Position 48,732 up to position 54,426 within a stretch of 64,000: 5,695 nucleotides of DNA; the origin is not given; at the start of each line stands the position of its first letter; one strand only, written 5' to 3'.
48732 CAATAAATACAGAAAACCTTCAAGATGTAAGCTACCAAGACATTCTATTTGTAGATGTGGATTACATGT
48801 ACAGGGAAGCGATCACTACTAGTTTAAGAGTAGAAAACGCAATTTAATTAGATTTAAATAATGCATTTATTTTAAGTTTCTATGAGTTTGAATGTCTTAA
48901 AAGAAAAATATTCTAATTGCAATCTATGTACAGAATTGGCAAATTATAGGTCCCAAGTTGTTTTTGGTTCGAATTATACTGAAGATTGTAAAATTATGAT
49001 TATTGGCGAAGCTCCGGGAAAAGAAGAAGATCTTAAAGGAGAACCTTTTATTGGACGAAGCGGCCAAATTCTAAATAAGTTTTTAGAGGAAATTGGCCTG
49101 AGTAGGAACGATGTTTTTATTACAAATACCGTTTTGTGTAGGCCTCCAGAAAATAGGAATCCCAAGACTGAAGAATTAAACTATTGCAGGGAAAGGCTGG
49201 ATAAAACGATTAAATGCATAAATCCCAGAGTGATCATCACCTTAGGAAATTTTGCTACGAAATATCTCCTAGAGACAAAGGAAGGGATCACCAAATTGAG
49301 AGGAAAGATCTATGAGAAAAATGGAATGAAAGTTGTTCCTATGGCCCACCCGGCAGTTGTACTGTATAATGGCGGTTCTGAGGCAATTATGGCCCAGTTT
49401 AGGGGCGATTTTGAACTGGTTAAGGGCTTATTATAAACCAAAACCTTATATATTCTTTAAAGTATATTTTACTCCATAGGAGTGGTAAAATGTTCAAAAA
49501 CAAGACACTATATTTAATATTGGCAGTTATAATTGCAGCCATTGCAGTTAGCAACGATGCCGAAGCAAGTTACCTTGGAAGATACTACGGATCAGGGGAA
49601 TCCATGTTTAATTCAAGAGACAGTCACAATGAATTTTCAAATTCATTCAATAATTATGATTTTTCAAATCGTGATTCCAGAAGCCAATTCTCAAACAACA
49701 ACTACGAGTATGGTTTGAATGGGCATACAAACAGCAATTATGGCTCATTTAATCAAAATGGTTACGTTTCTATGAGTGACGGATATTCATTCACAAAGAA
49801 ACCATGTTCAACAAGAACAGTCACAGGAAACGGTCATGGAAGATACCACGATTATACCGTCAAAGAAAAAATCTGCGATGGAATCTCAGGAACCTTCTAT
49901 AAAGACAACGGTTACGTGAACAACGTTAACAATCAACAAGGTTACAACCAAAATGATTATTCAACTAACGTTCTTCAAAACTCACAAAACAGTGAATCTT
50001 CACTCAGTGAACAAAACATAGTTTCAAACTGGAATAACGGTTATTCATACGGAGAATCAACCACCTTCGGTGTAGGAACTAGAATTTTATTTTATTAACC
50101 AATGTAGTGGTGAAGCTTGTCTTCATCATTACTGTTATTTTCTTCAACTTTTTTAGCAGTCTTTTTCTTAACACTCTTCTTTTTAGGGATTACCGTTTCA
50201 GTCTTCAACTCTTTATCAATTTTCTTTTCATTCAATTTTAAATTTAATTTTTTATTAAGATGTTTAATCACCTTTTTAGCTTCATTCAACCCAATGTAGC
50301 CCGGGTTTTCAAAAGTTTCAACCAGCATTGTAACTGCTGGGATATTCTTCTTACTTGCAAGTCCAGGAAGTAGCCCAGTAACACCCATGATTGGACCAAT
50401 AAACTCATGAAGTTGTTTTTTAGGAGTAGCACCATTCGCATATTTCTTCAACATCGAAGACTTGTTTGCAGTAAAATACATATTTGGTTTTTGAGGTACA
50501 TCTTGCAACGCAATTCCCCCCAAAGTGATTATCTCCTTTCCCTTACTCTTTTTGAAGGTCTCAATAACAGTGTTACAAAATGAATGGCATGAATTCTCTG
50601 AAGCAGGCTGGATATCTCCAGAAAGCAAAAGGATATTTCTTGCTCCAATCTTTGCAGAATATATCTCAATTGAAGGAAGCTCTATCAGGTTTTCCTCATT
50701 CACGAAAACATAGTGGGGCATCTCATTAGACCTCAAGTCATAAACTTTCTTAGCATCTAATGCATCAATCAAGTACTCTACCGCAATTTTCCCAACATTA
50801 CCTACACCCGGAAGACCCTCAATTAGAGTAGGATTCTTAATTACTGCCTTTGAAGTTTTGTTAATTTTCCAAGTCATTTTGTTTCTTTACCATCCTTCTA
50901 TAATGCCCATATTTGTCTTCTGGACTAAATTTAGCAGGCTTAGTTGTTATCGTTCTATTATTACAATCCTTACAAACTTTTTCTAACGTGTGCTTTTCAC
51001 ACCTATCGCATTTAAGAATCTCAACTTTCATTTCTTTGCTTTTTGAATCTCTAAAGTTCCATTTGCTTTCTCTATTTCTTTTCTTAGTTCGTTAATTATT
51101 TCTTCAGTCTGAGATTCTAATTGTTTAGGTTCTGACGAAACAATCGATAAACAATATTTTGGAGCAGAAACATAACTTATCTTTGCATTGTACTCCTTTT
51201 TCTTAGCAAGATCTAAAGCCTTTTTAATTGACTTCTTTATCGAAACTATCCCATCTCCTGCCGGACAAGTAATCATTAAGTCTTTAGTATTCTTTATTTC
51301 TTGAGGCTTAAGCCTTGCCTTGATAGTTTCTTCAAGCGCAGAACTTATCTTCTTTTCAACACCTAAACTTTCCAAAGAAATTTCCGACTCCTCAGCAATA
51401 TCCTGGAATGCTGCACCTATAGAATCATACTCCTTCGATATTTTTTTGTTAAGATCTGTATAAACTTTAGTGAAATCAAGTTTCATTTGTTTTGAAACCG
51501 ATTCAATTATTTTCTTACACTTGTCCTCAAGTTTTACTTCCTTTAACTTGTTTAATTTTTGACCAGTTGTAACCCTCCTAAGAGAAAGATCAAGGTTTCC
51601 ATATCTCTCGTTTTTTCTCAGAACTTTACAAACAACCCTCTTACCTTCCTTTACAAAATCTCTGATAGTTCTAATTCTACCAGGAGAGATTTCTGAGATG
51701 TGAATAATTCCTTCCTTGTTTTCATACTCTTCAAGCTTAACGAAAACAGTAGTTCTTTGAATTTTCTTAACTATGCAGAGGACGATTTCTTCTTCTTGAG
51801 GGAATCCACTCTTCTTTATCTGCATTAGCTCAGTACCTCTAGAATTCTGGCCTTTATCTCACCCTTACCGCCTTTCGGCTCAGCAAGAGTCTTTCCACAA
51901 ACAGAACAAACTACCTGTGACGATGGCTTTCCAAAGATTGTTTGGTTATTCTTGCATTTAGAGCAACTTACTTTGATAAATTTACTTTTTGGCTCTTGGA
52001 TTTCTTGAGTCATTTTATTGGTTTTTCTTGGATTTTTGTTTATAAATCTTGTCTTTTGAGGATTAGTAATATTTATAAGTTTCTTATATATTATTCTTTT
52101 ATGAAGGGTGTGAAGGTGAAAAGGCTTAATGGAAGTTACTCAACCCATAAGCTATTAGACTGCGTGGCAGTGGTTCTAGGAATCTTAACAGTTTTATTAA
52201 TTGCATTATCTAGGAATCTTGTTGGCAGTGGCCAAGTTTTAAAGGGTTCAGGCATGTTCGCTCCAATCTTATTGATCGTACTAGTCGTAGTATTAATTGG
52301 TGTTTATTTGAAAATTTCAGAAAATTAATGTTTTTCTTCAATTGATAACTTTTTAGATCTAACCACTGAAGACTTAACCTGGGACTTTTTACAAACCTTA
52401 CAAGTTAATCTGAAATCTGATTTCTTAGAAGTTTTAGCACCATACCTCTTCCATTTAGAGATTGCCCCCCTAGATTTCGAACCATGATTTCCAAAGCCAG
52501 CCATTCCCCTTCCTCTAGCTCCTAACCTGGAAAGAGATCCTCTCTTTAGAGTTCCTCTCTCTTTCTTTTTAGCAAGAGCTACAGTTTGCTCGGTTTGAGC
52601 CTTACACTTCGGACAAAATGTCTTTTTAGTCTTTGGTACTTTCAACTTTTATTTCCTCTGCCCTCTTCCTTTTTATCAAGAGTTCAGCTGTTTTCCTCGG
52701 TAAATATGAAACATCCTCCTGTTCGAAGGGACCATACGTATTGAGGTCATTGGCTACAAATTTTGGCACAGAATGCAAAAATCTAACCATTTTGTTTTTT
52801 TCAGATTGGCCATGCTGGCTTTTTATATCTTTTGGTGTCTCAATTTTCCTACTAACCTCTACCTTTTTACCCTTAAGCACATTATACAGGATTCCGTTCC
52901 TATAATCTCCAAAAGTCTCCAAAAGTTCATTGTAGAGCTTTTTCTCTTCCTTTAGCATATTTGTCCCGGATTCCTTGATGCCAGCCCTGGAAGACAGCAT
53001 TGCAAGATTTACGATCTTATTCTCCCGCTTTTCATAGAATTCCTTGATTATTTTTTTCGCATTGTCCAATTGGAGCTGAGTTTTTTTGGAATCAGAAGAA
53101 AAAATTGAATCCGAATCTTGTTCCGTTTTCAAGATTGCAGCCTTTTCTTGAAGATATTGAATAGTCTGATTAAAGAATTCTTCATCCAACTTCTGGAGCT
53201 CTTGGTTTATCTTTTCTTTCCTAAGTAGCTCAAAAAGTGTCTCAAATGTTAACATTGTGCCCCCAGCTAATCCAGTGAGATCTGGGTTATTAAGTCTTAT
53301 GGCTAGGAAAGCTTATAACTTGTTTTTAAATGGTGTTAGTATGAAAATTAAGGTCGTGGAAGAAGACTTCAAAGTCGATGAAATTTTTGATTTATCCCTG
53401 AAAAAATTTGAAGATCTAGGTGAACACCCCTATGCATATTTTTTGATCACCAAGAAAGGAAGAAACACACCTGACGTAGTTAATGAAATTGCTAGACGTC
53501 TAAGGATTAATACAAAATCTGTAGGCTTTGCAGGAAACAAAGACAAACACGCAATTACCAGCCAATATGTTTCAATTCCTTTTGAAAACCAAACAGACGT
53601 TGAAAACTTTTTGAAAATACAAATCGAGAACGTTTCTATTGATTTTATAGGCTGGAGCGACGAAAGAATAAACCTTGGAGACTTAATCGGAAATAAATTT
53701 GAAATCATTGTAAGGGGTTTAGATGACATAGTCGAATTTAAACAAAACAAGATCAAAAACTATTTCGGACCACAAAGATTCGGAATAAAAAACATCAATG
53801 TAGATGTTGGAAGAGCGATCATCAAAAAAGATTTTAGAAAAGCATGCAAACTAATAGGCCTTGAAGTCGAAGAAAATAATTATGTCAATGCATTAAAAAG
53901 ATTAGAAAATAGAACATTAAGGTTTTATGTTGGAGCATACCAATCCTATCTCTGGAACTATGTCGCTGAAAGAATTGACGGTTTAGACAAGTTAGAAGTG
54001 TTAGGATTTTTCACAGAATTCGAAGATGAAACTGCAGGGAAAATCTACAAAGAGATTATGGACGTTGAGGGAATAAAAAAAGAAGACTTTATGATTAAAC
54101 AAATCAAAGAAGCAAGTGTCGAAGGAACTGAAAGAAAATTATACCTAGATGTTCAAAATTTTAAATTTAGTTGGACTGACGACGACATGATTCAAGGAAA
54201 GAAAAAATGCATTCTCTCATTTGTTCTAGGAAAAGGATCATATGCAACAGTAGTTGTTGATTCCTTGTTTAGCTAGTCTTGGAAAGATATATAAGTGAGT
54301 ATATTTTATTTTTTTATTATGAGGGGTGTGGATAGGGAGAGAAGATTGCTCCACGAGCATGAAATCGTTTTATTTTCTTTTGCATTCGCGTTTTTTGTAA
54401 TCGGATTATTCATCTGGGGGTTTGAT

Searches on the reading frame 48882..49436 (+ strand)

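Call 31: search_protein_families(library=pfam, max_evalue=0.001, proteins=[window:48882-49436:+])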
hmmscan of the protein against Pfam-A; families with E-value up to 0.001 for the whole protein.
window:48882-49436:+ (184 aa): 1 family
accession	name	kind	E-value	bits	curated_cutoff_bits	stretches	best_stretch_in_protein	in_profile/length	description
PF03167.25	UDG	-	4e-35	121.4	24.3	1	33-164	5-125/141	Uracil DNA glycosylase superfamily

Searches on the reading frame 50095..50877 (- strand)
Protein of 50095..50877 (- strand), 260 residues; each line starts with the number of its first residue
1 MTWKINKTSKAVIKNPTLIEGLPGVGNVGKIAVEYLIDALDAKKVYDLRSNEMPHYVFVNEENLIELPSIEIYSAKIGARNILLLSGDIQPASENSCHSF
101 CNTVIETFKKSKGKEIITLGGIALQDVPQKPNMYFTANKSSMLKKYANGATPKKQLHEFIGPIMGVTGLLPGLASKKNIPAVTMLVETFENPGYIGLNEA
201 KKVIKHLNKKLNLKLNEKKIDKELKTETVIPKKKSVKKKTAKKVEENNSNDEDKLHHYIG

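Call 31: search_protein_families(library=pfam, max_evalue=0.001, proteins=[window:50095-50877:-])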
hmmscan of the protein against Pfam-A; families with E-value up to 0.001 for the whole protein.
window:50095-50877:- (260 aa): 1 family
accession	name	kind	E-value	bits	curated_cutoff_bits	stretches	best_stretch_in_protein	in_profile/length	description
PF09754.15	PAC2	-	4.4e-33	115.4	25.8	1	18-223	1-203/215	PAC2 family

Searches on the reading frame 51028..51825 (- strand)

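Call 31: search_protein_families(library=pfam, max_evalue=0.001, proteins=[window:51028-51825:-])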
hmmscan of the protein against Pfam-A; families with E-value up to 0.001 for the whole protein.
window:51028-51825:- (265 aa): 3 families
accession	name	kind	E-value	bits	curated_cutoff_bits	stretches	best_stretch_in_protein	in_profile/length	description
PF07541.17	EIF_2_alpha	-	4e-21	75.6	22.8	1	122-231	2-112/114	Eukaryotic translation initiation factor 2 alpha subunit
PF00575.29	S1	-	1.7e-07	32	22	1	9-83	2-74/74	S1 RNA binding domain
PF23459.1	S1_RRP5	-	0.00032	21.6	27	1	11-82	3-72/72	RRP5 S1 domain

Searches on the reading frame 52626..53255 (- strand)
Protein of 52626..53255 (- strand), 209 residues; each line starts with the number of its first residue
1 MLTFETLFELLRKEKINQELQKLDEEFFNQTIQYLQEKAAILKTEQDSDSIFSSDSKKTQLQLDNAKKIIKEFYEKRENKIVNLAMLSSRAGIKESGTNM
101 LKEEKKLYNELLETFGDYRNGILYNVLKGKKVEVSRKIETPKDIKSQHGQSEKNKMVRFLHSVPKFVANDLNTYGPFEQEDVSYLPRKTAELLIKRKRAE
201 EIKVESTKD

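Call 32: search_protein_families(library=pfam, max_evalue=0.001, proteins=[window:52626-53255:-])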
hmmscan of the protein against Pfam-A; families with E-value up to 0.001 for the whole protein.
window:52626-53255:- (209 aa): 1 family
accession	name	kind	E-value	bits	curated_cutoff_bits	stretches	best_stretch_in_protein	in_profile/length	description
PF22090.1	Gins51_C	-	1e-13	51.2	27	1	156-202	2-48/48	Gins51, C-terminal domain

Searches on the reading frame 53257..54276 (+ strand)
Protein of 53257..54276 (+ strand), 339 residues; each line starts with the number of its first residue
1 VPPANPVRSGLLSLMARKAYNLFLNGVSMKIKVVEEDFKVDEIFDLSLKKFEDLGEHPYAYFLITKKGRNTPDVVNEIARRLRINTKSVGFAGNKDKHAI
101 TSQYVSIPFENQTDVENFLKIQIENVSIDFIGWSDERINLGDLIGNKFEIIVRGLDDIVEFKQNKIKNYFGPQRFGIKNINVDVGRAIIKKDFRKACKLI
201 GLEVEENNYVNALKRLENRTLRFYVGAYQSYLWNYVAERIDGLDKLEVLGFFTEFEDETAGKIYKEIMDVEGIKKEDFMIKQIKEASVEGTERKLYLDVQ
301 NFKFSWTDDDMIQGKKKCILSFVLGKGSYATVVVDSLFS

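Call 32: search_protein_families(library=pfam, max_evalue=0.001, proteins=[window:53257-54276:+])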
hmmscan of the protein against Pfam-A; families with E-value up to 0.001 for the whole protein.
window:53257-54276:+ (339 aa): 1 family
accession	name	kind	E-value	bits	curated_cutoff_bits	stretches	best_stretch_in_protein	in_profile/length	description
PF01142.23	TruD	-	4.2e-67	227.2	27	3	19-199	6-195/412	tRNA pseudouridine synthase D (TruD)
